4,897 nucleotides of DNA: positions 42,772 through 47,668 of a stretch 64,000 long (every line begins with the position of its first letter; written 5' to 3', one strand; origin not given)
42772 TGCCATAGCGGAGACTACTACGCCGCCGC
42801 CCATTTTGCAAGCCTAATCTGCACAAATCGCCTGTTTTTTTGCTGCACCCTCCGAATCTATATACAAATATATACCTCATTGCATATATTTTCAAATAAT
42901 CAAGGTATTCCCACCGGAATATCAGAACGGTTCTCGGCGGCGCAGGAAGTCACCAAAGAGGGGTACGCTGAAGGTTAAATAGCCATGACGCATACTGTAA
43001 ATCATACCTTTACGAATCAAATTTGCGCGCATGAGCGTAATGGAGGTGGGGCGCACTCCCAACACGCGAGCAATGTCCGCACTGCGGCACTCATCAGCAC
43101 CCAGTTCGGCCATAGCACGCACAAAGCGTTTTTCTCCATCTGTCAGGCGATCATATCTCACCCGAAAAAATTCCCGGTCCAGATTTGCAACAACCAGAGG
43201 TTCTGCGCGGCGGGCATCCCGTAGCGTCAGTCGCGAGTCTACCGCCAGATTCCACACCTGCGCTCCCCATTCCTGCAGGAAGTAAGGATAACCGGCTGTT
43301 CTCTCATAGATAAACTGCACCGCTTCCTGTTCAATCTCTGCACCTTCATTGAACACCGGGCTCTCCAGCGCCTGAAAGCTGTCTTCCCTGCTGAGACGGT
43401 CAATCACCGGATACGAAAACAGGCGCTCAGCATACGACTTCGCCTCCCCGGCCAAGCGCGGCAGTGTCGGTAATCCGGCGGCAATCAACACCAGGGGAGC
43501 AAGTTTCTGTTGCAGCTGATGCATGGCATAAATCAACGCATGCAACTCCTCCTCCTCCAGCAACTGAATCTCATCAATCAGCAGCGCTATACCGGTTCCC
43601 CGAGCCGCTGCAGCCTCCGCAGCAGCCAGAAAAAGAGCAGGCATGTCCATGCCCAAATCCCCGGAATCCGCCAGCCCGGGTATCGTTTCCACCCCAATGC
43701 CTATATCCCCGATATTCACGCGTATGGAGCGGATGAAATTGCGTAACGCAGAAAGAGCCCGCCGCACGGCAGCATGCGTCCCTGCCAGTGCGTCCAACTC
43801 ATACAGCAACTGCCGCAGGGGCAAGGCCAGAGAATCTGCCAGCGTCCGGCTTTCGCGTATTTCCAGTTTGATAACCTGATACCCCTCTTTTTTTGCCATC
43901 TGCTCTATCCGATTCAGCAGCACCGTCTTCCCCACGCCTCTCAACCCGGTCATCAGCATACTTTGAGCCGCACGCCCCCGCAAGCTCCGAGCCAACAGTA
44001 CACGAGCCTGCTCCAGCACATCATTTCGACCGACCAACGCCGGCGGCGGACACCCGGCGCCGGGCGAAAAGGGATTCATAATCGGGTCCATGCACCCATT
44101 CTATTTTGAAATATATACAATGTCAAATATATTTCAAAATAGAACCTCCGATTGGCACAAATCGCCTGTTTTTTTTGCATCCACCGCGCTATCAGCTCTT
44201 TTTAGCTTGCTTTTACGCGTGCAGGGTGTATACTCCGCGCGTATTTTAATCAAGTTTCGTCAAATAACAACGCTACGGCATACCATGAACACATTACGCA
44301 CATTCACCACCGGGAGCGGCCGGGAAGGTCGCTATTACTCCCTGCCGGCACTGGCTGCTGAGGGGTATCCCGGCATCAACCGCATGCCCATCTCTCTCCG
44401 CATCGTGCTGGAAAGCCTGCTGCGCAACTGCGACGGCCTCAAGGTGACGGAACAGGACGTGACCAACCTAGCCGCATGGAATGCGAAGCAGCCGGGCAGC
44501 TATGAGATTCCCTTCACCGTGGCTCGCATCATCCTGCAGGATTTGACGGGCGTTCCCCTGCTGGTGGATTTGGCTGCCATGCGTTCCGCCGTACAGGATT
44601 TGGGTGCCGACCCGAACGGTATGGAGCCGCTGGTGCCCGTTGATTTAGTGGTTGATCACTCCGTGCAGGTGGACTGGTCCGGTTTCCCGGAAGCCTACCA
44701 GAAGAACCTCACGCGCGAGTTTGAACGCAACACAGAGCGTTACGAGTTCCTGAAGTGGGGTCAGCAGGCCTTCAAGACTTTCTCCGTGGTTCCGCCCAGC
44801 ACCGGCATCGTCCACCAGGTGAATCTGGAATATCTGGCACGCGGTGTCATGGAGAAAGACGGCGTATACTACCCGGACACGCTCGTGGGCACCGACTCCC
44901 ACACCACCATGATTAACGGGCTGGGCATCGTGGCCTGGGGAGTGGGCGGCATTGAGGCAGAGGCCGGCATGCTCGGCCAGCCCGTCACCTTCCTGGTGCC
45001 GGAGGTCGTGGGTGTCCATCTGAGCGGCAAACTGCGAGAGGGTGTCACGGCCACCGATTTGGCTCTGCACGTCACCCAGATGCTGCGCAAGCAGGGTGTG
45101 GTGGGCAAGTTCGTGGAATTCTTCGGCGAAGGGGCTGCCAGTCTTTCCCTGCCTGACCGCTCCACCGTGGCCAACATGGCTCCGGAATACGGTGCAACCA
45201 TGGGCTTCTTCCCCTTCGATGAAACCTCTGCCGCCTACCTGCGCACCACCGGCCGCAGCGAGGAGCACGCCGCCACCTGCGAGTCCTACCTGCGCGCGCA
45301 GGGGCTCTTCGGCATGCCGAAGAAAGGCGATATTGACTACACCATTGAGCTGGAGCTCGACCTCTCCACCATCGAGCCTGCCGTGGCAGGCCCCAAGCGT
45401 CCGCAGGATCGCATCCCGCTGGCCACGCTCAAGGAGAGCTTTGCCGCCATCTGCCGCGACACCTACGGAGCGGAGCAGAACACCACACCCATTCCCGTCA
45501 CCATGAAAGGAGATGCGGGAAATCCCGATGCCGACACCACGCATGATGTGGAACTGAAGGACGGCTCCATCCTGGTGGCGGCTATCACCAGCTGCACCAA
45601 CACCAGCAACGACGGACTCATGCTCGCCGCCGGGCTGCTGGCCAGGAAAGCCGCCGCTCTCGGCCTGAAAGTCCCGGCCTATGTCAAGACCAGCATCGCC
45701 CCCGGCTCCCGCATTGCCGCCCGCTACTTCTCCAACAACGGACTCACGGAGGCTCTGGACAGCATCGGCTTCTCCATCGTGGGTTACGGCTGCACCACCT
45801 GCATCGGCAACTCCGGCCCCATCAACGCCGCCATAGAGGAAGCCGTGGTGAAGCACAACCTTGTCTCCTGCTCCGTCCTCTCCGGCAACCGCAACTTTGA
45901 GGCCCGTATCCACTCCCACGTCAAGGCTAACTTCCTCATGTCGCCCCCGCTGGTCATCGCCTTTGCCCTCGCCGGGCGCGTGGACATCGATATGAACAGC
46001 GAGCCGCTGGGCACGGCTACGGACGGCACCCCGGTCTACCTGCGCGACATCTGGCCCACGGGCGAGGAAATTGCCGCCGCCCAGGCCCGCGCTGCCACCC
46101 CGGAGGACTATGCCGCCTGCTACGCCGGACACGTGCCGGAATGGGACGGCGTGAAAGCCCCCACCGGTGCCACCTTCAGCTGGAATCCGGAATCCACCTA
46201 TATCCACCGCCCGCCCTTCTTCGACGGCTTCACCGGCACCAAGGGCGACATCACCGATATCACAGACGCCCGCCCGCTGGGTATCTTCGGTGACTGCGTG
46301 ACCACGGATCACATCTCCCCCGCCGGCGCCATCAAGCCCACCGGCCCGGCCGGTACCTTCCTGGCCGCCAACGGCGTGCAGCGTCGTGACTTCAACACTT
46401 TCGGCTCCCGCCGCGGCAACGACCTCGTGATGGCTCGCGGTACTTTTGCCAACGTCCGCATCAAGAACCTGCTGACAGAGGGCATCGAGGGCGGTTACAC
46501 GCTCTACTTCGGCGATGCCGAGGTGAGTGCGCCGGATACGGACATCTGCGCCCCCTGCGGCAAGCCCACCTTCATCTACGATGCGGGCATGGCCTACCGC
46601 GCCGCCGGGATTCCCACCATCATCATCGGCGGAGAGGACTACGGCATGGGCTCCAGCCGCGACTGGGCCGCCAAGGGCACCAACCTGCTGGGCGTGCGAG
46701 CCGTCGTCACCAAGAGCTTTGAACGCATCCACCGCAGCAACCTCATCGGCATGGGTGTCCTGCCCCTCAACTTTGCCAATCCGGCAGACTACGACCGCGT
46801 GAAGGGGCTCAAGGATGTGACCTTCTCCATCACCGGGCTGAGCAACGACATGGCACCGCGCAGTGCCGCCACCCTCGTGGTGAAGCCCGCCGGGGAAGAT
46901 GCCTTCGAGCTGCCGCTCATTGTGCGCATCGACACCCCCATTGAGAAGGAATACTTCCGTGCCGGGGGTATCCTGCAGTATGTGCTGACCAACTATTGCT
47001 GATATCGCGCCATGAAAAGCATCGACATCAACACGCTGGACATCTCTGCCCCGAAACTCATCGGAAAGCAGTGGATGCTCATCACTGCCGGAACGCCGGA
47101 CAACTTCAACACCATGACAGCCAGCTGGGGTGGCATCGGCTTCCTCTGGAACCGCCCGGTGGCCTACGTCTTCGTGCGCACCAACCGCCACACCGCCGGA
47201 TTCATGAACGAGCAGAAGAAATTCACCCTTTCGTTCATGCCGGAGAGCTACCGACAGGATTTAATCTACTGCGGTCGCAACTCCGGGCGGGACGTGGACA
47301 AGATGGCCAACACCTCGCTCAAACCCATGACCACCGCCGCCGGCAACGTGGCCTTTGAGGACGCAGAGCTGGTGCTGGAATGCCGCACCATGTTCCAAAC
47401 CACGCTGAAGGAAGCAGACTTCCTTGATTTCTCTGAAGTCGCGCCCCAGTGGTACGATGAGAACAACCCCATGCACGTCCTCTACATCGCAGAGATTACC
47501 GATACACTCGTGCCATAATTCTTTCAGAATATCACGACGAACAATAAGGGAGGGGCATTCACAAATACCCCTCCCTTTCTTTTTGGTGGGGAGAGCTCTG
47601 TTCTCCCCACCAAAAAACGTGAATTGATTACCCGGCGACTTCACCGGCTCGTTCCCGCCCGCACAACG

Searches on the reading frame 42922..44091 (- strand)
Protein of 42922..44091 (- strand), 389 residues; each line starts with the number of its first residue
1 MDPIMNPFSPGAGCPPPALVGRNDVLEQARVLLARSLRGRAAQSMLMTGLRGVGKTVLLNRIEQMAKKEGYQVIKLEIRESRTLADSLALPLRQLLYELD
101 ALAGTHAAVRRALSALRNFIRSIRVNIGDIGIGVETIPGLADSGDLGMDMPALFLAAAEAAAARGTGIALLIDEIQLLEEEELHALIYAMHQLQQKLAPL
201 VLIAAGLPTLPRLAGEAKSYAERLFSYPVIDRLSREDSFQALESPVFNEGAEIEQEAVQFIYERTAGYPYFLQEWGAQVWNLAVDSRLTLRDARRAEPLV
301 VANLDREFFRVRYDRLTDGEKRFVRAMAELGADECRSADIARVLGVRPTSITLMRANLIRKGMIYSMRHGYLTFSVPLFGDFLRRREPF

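Call 39: search_protein_families(library=pfam, proteins=[window:42922-44091:-], max_evalue=0.001)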
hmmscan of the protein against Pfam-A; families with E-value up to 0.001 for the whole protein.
window:42922-44091:- (389 aa): 7 families
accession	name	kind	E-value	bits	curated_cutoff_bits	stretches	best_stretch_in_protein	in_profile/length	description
PF13191.12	AAA_16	-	5.9e-15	56.6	32.6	1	19-203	2-167/167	AAA ATPase domain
PF13401.12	AAA_22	-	5.9e-09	36.8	27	1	41-204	4-122/130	AAA domain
PF13604.12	AAA_30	-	4.1e-06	27.1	27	1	35-196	11-118/191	AAA domain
PF13173.12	AAA_14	-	9.2e-05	22.9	27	0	44-87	4-48/129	AAA domain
PF01637.24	ATPase_2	-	0.00013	22.3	33.2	0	42-270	20-220/225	ATPase domain predominantly from Archaea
PF10236.15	DAP3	-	0.00068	19.4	23.1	1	31-76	13-57/311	Mitochondrial ribosomal death-associated protein 3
PF25201.1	nSTAND6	-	0.00069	20.1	27.7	0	21-96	3-71/148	Novel STAND NTPase 6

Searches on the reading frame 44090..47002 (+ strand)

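Call 73: search_protein_families(library=pfam, proteins=[window:44090-47002:+], max_evalue=0.0001)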
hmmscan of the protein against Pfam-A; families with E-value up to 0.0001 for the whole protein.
window:44090-47002:+ (970 aa): 2 families
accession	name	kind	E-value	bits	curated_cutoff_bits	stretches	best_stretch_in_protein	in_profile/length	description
PF00330.25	Aconitase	-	4.1e-158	527.6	28.7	1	132-629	6-463/463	Aconitase family (aconitate hydratase)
PF00694.25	Aconitase_C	-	8e-35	120.5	22.8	1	756-897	3-130/131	Aconitase C-terminal domain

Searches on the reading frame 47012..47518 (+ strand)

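Call 37: search_protein_families(library=pfam, proteins=[window:47012-47518:+], max_evalue=0.001)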
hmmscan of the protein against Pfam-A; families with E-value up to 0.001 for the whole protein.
window:47012-47518:+ (168 aa): 1 family
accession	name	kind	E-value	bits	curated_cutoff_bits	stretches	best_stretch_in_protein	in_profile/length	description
PF01613.24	Flavin_Reduct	-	4e-13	50.2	27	1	20-165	7-131/153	Flavin reductase like domain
